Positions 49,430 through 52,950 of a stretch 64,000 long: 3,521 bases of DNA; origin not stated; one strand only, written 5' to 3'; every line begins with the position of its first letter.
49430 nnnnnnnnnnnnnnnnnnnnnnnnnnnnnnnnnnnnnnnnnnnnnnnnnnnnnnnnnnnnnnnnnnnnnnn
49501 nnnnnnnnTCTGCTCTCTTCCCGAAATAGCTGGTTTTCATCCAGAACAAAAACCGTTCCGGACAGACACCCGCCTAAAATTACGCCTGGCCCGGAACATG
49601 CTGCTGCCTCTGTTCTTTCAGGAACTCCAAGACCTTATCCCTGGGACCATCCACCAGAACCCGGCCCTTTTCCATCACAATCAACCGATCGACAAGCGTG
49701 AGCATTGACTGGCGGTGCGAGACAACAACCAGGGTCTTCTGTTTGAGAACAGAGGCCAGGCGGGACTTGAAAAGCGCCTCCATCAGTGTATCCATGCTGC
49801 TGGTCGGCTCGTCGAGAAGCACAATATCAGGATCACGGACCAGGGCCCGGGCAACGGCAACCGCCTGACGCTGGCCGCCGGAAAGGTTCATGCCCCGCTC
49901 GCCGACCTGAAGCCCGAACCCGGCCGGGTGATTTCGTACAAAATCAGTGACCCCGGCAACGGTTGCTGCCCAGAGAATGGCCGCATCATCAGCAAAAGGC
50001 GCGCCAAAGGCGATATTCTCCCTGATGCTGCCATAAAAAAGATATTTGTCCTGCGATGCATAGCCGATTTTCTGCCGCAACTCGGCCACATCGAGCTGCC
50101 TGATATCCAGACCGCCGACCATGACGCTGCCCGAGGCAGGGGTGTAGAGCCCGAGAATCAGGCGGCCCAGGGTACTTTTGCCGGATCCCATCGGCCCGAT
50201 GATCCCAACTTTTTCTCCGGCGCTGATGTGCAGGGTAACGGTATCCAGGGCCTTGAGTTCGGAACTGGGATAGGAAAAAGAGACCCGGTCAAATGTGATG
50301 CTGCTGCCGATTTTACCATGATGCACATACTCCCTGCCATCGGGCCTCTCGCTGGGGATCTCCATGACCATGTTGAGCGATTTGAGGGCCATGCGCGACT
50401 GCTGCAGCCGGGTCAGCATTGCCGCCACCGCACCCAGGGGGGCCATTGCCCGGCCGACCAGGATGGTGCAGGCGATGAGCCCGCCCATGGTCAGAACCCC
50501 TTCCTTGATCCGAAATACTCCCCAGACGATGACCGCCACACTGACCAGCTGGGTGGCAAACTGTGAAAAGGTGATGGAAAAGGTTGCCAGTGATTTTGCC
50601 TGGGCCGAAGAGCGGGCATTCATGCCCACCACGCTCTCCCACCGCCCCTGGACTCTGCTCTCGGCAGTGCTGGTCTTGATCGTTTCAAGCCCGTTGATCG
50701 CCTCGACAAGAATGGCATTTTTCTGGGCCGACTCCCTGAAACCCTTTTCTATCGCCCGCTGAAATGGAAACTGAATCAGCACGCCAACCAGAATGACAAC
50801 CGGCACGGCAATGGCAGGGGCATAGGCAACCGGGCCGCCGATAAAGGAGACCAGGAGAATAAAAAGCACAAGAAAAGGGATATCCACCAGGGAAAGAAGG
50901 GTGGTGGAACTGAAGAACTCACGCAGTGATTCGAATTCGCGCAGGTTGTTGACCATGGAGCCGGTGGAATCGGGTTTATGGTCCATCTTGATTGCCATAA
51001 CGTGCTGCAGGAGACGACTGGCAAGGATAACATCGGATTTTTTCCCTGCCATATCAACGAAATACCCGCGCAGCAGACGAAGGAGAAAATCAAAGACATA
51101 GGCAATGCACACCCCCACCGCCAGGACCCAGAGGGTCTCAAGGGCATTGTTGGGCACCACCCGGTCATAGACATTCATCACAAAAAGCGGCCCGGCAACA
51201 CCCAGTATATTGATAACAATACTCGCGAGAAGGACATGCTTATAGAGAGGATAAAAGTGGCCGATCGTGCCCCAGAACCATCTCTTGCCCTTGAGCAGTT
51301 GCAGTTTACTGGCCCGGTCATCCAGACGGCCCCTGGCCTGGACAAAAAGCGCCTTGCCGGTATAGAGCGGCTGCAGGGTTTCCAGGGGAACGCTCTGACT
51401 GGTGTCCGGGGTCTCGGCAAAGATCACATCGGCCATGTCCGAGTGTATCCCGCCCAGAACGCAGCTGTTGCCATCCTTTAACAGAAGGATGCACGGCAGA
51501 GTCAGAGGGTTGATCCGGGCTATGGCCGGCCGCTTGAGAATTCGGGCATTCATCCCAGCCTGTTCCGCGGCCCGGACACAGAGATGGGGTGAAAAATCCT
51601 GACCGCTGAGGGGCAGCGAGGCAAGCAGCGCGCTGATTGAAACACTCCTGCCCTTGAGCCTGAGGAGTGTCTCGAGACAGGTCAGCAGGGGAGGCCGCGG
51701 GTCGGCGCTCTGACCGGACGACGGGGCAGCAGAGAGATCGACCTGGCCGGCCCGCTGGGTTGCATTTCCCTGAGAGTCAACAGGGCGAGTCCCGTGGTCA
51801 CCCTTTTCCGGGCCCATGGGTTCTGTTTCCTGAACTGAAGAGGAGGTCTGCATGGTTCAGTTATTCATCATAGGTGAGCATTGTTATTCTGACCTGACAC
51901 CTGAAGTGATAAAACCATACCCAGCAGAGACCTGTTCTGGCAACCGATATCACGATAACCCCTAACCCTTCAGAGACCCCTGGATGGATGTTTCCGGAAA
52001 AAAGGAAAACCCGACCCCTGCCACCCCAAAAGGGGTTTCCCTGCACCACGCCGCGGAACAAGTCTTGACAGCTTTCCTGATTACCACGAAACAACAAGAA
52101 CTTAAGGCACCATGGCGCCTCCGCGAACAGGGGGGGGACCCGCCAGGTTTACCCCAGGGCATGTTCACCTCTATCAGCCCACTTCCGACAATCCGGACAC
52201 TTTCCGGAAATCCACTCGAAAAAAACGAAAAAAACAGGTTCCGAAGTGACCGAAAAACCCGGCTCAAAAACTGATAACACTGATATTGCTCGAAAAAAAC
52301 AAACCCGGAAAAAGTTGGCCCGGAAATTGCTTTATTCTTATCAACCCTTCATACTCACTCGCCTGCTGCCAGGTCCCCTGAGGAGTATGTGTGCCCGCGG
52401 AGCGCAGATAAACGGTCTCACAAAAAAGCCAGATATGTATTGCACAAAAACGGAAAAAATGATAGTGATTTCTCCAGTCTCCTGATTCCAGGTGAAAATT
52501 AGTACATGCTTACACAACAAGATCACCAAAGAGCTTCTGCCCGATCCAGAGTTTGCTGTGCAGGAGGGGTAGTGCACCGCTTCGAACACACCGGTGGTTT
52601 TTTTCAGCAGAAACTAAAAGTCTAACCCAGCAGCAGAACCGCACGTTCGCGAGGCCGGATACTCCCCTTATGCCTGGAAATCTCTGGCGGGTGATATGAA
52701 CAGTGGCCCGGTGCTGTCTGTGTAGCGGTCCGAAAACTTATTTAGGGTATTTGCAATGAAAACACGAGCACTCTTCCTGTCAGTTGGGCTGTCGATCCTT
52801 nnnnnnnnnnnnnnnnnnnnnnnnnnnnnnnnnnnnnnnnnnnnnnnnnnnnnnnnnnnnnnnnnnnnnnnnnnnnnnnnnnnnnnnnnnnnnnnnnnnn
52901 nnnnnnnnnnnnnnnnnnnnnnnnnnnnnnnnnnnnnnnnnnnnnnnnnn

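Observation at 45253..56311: Complete, compact Lap-like adhesin secretion and release locus arranged as two divergent operons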

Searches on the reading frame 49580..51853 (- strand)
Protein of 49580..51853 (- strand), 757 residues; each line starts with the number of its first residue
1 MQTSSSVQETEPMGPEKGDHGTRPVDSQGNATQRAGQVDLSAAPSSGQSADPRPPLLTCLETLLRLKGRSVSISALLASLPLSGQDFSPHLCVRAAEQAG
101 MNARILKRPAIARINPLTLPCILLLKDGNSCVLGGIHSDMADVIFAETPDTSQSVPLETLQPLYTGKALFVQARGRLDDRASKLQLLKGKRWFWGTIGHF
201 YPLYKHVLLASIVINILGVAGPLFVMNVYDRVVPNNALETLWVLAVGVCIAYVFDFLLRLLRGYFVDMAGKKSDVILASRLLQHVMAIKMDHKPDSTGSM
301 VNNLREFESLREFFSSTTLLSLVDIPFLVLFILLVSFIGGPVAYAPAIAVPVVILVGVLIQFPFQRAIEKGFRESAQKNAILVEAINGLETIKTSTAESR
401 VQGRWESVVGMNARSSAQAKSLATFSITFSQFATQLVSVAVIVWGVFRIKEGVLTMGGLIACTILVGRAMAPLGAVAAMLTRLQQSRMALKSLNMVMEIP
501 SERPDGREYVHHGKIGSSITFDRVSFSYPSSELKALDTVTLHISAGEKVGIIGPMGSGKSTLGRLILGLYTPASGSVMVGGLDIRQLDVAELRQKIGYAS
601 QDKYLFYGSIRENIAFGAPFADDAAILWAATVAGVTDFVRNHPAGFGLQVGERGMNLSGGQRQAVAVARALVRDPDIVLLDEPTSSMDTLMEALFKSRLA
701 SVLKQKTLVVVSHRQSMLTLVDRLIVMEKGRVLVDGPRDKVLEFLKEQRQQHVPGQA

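Call 3: search_protein_families(library=pfam, proteins=[window:49580-51853:-], max_evalue=0.01)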
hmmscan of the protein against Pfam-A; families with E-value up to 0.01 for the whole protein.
window:49580-51853:- (757 aa): 6 families
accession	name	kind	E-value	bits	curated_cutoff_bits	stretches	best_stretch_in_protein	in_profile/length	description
PF00005.33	ABC_tran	-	1.7e-29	103.6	25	1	536-685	1-137/137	ABC transporter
PF00664.28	ABC_membrane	-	5.1e-22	79.3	28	1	208-466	5-267/274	ABC transporter transmembrane region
PF02463.25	SMC_N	-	1.5e-05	24.9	40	1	601-728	135-212/220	RecF/RecN/SMC N terminal domain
PF13304.12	AAA_21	-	4.3e-05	24.2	27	0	655-713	238-298/304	AAA domain, putative AbiEii toxin, Type IV TA system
PF03412.21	Peptidase_C39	-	0.001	19.4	22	1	57-173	15-130/133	Peptidase C39 family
PF03266.21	NTPase_1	-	0.0022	18.3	23.9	0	647-733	68-153/168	NTPase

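Call 4: search_protein_families(library=ncbifam, proteins=[window:49580-51853:-], max_evalue=0.01)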
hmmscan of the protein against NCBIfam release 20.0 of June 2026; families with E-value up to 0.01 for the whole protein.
window:49580-51853:- (757 aa): 187 families (the best 25 are shown)
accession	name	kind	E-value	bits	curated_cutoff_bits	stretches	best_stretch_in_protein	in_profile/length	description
TIGR03375.1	type_I_sec_LssB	subfamily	4e-285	947.6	693.1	1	55-748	2-695/696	type I secretion system permease/ATPase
TIGR01846.1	type_I_sec_HlyB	subfamily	6.1e-135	451.2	725.55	1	57-743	2-680/694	type I secretion system permease/ATPase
TIGR01842.1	type_I_sec_PrtD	subfamily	1.9e-103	346.9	510.15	1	206-743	10-542/544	type I secretion system permease/ATPase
TIGR03796.1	NHLM_micro_ABC1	equivalog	6.4e-88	295.7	853.3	1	68-742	26-699/710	NHLP family bacteriocin export ABC transporter peptidase/permease/ATPase subunit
TIGR01193.1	bacteriocin_ABC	subfamily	1.2e-87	295.1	523.85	1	205-743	159-697/708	peptide cleavage/export ABC transporter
TIGR02203.1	MsbA_lipidA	equivalog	4.3e-78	263.2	602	1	205-743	14-557/572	lipid A export permease/ATP-binding protein MsbA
TIGR03797.1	NHLM_micro_ABC2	equivalog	1.4e-77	261.8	709.4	1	206-741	140-671/686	NHLP bacteriocin export ABC transporter permease/ATPase subunit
NF045513.1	HepA_fam_ABC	equivalog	1.6e-76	258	725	1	239-742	92-596/610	heterocyst formation ABC transporter subunit HepA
TIGR02204.1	MsbA_rel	hypoth_equivalog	2.9e-76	257.3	780.4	1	243-741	62-561/576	ABC transporter, permease/ATP-binding protein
NF052233.1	CphA_assoc_ABC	equivalog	2.1e-74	251.2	880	1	241-743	229-731/766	cyanophycin metabolism-associated ABC transporter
TIGR02857.1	CydD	equivalog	5.5e-73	246.7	435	1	208-727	9-529/529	thiol reductant ABC exporter subunit CydD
TIGR00958.1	3a01208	subfamily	3e-70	237.3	874.6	1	205-737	164-696/711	antigen peptide transporter 2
NF010178.0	PRK13657.1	equivalog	7.2e-64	216.2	733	1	389-741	202-556/588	glucan ABC transporter ATP-binding protein/ permease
TIGR02868.1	CydC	equivalog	2e-58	198.3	329.05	1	329-714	142-529/530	thiol reductant ABC exporter subunit CydC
NF008381.0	PRK11176.1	equivalog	2e-58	198.2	867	1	204-743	23-567/582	lipid A ABC transporter ATP-binding protein/permease MsbA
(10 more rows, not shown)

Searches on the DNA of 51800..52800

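Call 72: search_rna_families(source=window, start=51800, end=52800, threshold=evalue, max_evalue=5)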
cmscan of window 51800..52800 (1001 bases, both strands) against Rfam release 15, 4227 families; matches with E-value up to 5: 0.
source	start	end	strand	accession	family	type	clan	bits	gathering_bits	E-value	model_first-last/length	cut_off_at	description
